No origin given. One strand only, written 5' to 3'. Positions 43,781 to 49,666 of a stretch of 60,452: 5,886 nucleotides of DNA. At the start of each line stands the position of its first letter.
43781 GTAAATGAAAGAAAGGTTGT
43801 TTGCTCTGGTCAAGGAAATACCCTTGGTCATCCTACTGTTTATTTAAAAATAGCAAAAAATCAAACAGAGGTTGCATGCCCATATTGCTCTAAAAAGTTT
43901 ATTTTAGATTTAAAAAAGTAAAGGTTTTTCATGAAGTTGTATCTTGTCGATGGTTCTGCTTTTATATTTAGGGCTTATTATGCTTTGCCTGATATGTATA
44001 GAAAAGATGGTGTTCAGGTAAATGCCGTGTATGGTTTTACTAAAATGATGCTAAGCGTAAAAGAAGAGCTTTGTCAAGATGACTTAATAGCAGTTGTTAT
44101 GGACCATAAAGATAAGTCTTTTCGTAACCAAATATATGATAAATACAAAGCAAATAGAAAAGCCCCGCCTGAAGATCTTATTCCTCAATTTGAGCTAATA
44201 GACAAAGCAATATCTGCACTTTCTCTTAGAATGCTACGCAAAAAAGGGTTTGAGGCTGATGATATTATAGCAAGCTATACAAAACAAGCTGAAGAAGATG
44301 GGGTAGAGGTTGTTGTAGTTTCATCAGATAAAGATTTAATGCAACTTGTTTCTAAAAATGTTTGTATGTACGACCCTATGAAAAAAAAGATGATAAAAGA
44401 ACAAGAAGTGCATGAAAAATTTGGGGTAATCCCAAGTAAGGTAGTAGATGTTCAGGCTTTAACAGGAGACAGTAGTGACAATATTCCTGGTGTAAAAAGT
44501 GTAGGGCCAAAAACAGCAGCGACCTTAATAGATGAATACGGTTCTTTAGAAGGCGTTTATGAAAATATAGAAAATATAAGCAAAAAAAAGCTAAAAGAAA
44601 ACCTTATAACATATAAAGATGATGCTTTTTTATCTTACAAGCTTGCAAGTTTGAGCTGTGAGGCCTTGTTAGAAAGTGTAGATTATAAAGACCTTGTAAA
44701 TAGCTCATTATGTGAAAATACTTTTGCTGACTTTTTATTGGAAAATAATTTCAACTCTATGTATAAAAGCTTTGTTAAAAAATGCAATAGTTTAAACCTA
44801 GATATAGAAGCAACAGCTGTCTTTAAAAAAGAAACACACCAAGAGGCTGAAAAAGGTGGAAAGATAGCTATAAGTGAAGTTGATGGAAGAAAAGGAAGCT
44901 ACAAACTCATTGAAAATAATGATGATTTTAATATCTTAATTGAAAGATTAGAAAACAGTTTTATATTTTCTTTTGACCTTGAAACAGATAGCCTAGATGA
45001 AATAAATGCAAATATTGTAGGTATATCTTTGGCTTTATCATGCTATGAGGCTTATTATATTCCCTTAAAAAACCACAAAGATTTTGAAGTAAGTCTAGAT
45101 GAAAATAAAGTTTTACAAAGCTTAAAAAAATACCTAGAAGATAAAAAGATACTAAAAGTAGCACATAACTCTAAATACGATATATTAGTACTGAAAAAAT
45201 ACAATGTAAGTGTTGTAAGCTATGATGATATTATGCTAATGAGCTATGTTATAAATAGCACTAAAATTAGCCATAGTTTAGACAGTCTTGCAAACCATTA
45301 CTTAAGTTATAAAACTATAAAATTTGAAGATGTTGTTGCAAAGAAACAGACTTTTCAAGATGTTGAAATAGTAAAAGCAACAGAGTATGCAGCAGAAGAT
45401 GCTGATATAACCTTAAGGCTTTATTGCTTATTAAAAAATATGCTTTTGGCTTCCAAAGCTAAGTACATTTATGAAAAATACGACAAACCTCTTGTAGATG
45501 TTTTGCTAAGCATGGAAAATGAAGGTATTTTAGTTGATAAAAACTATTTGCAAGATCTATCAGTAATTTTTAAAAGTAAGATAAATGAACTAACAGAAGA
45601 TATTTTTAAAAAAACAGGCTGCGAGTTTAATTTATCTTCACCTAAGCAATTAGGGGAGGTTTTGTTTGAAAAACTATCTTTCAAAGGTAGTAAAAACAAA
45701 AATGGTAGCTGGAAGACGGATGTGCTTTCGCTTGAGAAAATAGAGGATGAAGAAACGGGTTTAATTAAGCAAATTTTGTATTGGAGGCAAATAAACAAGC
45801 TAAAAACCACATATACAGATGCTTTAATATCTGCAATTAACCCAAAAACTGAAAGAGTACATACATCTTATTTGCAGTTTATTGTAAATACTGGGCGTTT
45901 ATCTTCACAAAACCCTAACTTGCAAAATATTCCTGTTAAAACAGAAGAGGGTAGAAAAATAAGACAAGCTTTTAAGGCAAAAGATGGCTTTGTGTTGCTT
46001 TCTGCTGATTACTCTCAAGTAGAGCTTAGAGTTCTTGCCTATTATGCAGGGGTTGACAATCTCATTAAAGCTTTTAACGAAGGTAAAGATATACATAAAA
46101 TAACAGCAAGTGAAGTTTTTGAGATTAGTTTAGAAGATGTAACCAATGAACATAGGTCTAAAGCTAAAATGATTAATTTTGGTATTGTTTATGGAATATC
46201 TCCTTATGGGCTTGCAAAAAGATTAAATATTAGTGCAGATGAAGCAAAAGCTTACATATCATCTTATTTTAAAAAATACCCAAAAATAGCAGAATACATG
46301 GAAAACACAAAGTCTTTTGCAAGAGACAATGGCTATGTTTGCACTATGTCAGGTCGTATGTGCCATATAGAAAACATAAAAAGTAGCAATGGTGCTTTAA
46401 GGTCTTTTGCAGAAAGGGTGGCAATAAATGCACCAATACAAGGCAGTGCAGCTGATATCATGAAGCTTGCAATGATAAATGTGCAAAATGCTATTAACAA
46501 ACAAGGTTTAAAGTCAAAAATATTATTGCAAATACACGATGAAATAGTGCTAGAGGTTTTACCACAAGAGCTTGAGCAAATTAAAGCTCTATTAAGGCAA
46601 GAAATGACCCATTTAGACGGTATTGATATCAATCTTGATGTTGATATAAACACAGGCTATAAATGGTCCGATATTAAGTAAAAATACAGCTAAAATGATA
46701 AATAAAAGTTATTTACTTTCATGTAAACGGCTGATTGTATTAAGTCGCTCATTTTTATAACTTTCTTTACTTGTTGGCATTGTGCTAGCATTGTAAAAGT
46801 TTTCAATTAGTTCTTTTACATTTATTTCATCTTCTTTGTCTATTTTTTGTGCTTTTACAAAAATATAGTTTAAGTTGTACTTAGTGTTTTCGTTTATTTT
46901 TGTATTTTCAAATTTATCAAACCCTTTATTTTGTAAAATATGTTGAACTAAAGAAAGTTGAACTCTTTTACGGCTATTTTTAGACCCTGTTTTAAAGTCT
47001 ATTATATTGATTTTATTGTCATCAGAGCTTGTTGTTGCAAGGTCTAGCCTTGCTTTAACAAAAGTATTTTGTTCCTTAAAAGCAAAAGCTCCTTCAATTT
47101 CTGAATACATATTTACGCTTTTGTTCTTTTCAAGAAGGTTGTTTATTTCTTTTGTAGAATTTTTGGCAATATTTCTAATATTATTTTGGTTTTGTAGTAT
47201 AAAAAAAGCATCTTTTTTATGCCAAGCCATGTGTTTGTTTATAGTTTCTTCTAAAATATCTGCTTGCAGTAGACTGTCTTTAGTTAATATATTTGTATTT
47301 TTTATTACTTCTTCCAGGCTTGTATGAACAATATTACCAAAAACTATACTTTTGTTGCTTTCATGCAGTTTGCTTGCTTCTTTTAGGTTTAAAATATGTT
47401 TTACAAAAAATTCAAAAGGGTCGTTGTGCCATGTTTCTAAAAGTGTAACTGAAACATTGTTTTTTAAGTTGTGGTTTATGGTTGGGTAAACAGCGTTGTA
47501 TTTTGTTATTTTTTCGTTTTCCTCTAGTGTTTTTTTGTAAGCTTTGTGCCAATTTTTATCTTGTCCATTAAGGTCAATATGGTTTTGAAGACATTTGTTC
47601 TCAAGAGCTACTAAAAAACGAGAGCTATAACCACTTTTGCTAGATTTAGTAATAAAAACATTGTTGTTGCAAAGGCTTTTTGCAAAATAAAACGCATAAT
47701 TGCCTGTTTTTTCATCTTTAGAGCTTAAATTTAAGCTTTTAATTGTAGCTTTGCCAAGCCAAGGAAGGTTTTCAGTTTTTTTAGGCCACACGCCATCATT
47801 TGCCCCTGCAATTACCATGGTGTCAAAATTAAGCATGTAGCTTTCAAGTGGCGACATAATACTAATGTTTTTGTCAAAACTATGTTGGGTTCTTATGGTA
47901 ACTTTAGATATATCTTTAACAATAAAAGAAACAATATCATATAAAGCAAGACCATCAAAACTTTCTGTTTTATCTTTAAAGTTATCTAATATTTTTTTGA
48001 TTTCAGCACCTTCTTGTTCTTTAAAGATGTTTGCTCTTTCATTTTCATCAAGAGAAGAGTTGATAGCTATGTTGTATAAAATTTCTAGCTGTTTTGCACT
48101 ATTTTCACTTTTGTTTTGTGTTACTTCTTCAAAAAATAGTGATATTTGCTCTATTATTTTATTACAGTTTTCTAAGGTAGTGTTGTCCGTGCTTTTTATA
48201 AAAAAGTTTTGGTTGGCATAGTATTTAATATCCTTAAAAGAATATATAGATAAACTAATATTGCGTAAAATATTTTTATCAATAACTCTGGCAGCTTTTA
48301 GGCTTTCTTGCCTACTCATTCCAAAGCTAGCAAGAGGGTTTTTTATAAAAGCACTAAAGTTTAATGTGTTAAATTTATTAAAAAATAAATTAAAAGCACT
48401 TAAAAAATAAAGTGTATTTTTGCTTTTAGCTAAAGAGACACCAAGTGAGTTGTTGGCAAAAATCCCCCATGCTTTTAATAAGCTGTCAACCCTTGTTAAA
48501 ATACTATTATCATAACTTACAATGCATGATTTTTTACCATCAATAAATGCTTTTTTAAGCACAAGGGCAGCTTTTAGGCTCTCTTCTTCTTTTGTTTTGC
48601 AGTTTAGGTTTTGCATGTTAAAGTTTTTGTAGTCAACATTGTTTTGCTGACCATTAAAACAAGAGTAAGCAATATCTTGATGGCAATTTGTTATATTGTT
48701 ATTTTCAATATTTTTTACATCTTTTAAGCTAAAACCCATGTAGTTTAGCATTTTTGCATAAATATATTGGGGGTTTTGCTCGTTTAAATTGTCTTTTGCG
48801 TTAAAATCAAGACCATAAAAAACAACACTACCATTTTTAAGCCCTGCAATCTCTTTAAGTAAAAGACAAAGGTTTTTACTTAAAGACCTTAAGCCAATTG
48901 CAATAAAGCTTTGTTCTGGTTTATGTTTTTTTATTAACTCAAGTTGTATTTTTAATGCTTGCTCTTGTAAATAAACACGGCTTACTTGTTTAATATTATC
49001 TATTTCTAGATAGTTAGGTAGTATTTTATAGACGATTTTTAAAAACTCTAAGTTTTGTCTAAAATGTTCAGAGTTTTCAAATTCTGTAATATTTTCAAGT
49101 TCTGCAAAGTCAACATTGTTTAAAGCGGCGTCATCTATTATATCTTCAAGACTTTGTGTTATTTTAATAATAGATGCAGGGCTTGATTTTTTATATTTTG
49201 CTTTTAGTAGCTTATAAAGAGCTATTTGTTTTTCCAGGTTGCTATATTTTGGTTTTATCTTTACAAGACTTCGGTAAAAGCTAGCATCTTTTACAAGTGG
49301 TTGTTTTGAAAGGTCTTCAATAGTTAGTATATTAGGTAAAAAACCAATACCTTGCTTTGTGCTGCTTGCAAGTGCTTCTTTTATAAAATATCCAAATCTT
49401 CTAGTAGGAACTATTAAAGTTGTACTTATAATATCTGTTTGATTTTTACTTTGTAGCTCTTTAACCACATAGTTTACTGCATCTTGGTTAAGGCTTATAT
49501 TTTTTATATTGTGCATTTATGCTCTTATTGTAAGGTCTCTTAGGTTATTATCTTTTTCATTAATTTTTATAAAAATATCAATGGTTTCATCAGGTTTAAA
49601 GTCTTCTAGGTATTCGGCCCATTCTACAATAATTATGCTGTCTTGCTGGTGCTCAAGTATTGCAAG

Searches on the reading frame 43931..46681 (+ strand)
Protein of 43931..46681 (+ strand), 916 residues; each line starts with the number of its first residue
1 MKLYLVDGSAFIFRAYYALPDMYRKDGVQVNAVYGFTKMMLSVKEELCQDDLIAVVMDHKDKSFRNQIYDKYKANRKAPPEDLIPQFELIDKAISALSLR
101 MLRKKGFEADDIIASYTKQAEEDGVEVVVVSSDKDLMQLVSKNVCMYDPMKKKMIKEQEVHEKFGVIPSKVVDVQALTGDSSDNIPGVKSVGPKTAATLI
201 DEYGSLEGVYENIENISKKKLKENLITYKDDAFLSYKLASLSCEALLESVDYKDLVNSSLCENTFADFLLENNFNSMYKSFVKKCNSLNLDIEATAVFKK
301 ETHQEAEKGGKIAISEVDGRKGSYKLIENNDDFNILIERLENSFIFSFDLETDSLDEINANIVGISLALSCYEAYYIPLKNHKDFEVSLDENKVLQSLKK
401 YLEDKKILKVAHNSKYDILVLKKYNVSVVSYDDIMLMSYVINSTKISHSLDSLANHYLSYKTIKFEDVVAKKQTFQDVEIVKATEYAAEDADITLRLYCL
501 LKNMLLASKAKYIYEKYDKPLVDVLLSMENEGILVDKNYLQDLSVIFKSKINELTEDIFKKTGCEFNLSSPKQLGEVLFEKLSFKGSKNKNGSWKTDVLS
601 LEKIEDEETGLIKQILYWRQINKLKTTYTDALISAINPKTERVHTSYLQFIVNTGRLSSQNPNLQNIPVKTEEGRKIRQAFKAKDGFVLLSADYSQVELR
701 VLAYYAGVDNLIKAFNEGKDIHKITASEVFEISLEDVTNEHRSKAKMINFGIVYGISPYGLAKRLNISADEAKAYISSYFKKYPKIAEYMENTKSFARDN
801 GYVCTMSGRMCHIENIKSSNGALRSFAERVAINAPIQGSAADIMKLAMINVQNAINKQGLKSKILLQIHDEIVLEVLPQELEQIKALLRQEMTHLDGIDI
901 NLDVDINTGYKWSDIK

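Call 38: search_protein_families(library=pfam, max_evalue=0.00001, proteins=[window:43931-46681:+])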
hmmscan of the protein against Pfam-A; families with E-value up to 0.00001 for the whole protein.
window:43931-46681:+ (916 aa): 5 families
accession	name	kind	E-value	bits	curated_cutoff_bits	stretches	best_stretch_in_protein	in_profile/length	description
PF00476.26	DNA_pol_A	-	6.6e-149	496.4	34.3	1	538-913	2-380/381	DNA polymerase family A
PF02739.22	5_3_exonuc_N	-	1.7e-55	187.7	34.3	1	2-165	1-164/164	5'-3' exonuclease, N-terminal resolvase-like domain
PF01367.25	5_3_exonuc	-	8.3e-30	103.6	40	1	167-248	2-83/97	5'-3' exonuclease, C-terminal SAM fold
PF01612.26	DNA_pol_A_exo1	-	3.3e-29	102.3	23.6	1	324-505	1-172/173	3'-5' exonuclease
PF22619.2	DNA_polI_exo1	-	1.9e-08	34.7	27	1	380-469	21-111/140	DNA polymerase I, ribonuclease H-like domain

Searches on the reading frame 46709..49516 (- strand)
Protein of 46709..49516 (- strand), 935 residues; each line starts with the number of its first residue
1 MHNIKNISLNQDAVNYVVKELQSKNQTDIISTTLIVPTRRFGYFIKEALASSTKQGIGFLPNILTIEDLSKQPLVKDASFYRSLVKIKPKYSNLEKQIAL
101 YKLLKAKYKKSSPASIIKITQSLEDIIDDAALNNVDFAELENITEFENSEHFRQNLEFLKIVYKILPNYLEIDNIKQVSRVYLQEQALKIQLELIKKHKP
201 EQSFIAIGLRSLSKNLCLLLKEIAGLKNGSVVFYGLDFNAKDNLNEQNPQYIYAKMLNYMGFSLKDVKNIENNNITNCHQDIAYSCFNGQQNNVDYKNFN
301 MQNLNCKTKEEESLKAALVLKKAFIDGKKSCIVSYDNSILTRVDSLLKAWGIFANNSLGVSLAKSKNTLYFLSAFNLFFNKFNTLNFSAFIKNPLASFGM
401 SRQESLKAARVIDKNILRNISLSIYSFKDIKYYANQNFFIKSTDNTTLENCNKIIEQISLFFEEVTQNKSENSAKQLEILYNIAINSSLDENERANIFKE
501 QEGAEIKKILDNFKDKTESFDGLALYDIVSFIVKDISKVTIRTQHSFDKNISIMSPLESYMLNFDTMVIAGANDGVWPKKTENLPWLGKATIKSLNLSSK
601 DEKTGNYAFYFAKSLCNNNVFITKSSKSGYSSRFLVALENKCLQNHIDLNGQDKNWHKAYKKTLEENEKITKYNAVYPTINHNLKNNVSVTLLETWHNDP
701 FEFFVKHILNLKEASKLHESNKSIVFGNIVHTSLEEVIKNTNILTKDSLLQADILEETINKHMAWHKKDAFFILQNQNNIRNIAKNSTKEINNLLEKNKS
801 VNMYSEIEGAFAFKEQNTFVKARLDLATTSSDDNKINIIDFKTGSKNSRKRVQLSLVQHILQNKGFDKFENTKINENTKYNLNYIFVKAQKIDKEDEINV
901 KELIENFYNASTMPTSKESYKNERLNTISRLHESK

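Call 38: search_protein_families(library=pfam, max_evalue=0.00001, proteins=[window:46709-49516:-])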
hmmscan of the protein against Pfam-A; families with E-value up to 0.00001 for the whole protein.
window:46709-49516:- (935 aa): 1 family
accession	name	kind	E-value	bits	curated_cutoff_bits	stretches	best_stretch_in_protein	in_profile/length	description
PF12705.13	PDDEXK_1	-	2.6e-13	50.9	22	1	688-889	2-191/247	PD-(D/E)XK nuclease superfamily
